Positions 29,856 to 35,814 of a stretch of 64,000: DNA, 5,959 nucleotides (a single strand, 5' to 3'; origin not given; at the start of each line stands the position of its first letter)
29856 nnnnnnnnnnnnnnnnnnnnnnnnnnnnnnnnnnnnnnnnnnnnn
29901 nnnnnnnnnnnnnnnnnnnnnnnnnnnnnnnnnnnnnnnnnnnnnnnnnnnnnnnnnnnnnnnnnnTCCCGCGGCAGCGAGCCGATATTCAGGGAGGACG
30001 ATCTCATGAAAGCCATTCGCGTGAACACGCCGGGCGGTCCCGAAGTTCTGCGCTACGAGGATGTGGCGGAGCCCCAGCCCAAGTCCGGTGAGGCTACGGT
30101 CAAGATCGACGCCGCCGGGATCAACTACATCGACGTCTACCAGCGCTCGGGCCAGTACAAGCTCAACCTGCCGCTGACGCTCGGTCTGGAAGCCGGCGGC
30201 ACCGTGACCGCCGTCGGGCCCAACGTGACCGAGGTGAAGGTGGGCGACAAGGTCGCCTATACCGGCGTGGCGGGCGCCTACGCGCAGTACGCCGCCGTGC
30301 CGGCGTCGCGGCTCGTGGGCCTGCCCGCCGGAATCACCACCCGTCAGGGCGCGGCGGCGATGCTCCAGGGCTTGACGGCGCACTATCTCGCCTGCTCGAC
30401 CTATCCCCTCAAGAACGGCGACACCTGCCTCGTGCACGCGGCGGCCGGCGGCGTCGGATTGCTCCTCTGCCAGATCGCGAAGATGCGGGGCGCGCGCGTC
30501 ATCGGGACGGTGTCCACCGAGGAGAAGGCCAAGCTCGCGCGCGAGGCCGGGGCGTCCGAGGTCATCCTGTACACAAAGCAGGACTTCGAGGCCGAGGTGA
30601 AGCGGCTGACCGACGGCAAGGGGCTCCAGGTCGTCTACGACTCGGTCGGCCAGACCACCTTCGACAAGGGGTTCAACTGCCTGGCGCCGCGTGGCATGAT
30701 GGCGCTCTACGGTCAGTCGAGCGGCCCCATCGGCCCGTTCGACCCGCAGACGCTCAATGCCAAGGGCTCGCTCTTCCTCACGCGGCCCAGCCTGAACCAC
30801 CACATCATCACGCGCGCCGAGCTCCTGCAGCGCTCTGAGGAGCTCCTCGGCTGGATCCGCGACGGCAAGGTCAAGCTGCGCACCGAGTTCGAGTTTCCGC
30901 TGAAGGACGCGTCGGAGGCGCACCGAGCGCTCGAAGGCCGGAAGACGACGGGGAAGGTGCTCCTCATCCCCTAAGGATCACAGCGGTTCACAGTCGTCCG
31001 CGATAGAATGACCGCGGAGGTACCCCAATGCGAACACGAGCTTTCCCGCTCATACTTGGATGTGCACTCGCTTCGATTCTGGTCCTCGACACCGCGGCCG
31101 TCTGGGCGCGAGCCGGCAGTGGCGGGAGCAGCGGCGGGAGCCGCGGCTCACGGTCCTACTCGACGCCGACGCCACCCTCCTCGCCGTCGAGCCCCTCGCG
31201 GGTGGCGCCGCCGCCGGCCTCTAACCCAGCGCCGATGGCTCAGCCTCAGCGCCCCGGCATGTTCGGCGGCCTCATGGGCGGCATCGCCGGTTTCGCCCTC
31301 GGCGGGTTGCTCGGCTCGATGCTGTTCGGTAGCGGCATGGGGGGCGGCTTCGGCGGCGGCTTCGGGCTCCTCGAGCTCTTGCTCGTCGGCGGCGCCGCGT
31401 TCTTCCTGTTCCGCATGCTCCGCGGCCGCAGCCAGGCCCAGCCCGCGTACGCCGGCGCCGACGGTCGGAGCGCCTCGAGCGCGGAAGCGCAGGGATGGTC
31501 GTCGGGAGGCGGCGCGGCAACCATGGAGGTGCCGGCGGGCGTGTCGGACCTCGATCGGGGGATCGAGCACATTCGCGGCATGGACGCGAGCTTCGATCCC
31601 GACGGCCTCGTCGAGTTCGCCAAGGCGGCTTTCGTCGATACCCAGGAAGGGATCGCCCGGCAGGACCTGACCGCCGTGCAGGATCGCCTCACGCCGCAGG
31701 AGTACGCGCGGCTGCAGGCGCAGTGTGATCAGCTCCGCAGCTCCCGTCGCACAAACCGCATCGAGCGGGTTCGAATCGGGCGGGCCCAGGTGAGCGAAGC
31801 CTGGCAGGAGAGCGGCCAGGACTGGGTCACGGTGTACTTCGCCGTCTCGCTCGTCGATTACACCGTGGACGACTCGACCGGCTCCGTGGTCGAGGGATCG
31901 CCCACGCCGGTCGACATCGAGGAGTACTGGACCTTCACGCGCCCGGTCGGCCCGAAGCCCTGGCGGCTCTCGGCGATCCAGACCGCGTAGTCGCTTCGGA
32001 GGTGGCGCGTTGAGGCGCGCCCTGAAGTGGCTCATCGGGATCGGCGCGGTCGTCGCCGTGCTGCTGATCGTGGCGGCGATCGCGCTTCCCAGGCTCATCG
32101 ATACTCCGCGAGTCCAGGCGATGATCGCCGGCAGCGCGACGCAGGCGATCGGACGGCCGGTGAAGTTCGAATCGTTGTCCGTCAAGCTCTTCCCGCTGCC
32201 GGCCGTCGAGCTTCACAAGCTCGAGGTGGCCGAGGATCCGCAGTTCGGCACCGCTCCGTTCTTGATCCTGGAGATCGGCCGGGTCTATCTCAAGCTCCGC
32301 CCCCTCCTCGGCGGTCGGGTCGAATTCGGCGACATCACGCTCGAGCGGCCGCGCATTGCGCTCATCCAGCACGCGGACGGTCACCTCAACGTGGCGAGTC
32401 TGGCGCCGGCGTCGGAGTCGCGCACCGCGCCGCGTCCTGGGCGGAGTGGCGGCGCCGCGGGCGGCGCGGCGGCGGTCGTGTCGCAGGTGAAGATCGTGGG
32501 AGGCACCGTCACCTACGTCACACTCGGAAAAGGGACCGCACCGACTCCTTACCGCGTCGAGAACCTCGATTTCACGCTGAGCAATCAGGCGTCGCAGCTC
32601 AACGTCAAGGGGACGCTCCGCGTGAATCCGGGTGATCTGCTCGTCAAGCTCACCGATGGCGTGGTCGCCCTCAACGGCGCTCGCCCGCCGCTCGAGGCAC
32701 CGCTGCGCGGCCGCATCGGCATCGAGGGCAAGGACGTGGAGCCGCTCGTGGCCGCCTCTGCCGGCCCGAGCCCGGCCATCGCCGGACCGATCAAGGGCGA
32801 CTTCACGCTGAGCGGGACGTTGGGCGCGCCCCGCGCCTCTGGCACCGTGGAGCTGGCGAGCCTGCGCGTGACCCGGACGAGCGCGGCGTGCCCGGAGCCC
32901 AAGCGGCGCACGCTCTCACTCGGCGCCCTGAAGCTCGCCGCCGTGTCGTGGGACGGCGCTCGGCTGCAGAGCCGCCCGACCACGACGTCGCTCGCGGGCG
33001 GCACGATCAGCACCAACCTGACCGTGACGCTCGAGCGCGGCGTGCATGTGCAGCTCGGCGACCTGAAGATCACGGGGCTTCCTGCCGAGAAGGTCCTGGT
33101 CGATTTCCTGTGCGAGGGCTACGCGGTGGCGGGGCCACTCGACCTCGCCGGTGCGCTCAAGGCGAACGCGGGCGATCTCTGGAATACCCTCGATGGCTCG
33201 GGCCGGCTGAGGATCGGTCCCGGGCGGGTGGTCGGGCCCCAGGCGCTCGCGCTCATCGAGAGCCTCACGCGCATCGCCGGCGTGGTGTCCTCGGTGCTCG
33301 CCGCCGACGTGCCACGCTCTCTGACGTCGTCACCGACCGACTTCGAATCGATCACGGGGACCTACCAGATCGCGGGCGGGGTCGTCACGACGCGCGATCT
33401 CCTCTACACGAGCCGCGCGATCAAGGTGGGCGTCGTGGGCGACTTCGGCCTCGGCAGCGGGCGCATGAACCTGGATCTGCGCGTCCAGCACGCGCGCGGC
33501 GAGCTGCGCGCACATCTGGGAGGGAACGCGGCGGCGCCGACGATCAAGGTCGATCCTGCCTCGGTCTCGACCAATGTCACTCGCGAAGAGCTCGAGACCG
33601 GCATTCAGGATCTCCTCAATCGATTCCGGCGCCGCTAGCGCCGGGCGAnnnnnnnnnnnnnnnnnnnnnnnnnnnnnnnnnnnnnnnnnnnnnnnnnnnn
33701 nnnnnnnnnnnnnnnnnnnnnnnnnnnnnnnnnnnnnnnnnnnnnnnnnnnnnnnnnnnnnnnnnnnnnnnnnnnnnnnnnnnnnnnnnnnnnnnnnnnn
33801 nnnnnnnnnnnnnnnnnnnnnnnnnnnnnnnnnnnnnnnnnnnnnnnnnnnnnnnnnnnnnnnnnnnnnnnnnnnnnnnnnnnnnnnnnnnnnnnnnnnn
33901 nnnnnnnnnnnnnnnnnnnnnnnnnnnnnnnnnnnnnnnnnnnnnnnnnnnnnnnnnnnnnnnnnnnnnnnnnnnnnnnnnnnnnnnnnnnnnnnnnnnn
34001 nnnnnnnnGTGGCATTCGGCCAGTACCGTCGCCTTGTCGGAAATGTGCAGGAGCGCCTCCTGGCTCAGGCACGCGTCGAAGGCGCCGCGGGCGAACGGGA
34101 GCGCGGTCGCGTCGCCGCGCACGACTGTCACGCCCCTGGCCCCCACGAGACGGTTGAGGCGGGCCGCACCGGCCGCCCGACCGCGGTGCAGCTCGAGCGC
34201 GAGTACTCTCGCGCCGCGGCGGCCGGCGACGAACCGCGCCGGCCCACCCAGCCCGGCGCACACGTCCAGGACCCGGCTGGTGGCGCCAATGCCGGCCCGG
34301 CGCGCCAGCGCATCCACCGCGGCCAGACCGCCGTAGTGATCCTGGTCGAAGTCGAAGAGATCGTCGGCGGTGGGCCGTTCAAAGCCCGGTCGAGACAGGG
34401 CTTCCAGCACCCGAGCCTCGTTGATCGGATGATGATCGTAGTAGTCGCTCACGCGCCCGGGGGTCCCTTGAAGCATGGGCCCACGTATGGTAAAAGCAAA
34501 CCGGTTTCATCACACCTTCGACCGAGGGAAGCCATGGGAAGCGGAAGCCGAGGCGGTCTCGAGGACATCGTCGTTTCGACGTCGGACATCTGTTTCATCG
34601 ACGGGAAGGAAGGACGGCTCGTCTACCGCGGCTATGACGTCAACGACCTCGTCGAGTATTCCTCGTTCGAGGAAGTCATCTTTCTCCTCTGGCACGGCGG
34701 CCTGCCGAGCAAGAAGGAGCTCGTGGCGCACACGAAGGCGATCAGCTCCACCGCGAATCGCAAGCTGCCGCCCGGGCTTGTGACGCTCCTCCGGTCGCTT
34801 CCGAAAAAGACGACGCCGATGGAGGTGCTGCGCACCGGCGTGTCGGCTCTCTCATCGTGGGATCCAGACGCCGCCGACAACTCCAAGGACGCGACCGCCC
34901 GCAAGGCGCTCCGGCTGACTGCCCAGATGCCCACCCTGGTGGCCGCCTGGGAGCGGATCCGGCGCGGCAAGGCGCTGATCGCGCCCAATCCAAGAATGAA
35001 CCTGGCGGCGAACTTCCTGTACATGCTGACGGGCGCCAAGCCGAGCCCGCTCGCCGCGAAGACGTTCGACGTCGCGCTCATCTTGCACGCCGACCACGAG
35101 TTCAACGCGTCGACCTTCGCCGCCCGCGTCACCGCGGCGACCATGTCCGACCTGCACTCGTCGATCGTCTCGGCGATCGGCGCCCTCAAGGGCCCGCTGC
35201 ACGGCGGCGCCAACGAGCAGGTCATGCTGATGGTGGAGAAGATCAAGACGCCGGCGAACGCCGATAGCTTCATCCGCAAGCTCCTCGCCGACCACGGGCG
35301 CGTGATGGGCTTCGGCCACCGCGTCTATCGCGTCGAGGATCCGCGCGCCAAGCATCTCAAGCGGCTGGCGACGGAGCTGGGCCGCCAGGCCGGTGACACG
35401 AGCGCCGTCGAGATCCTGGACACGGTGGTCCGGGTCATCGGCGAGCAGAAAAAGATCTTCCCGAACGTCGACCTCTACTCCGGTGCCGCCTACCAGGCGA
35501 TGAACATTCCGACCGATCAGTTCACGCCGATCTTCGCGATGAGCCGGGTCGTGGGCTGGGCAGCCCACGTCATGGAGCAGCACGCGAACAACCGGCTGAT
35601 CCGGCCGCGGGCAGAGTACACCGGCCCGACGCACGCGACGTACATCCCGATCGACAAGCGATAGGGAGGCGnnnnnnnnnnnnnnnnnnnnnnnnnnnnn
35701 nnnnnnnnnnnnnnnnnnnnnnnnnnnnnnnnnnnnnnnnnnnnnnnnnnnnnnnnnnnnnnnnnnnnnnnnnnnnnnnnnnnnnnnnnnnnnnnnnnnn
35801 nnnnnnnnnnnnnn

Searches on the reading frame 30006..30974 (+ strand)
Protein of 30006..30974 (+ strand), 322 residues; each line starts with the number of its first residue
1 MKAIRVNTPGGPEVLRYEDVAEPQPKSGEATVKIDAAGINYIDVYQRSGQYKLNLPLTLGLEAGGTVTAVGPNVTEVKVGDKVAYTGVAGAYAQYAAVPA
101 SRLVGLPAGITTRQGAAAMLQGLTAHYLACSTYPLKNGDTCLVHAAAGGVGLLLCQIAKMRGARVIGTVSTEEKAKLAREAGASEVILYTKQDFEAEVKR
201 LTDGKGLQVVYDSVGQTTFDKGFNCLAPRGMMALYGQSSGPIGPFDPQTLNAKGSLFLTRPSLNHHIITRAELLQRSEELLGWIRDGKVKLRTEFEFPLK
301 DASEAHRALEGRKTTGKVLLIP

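Call 41: search_protein_families(library=pfam, proteins=[window:30006-30974:+], max_evalue=0.00001)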
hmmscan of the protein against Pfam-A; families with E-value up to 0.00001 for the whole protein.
window:30006-30974:+ (322 aa): 3 families
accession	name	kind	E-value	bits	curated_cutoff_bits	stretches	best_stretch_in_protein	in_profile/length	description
PF00107.32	ADH_zinc_N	-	2.7e-28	98.9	31.8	1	149-253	1-105/129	Zinc-binding dehydrogenase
PF13602.12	ADH_zinc_N_2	-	6.5e-21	76.1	27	1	182-320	2-134/134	Zinc-binding dehydrogenase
PF08240.17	ADH_N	-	6.6e-19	68.5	23.5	1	27-107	2-103/104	Alcohol dehydrogenase GroES-like domain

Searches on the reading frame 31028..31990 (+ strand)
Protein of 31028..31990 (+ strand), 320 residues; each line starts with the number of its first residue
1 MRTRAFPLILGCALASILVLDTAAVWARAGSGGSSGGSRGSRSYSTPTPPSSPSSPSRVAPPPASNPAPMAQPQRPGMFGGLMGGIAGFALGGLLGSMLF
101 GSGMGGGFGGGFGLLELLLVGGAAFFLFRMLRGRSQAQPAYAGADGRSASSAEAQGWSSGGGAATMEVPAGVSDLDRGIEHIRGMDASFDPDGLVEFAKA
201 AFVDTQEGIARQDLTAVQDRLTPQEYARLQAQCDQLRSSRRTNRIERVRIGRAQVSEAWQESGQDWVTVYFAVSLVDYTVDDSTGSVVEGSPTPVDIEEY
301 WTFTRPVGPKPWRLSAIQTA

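Call 41: search_protein_families(library=pfam, proteins=[window:31028-31990:+], max_evalue=0.00001)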
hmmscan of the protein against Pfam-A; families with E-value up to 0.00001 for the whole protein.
window:31028-31990:+ (320 aa): 1 family
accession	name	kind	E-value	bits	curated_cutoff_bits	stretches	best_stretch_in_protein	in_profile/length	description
PF04280.21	Tim44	-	7.5e-35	120.6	29.6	1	176-318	2-146/147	Tim44-like domain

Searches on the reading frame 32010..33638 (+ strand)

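Call 41: search_protein_families(library=pfam, proteins=[window:32010-33638:+], max_evalue=0.00001)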
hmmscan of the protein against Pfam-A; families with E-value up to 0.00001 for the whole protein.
window:32010-33638:+ (542 aa): 3 families
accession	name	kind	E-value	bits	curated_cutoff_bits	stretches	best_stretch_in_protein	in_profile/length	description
PF05170.20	AsmA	-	4.3e-15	56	29.8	1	1-137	1-136/607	AsmA family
PF05359.17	DUF748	-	5.6e-15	54.9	50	1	2-318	12-302/1037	Domain of Unknown Function (DUF748)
PF13116.12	YhdP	-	1.5e-11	43.5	46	1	1-203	1-186/1224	YhdP protein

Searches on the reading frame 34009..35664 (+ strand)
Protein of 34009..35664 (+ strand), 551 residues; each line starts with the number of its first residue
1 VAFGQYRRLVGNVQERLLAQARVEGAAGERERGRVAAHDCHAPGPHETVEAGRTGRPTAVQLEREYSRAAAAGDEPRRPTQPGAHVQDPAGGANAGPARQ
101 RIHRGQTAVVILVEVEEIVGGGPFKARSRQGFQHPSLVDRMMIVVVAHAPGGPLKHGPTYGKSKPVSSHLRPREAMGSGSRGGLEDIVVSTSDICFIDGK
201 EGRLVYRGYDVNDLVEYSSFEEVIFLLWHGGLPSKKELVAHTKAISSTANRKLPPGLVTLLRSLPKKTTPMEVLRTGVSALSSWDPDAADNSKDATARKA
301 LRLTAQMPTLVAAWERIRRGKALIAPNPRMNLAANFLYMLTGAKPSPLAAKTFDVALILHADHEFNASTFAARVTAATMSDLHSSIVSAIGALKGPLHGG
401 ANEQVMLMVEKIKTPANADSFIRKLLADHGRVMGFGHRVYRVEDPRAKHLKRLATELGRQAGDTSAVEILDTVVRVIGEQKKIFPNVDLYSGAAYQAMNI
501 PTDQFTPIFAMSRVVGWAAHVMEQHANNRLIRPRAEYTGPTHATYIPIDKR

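Call 41: search_protein_families(library=pfam, proteins=[window:34009-35664:+], max_evalue=0.00001)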
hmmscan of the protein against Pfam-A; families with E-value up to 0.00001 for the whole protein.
window:34009-35664:+ (551 aa): 1 family
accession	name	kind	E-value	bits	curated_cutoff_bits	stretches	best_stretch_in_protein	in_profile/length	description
PF00285.26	Citrate_synt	-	1.5e-134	449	27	1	183-534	1-357/357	Citrate synthase, C-terminal domain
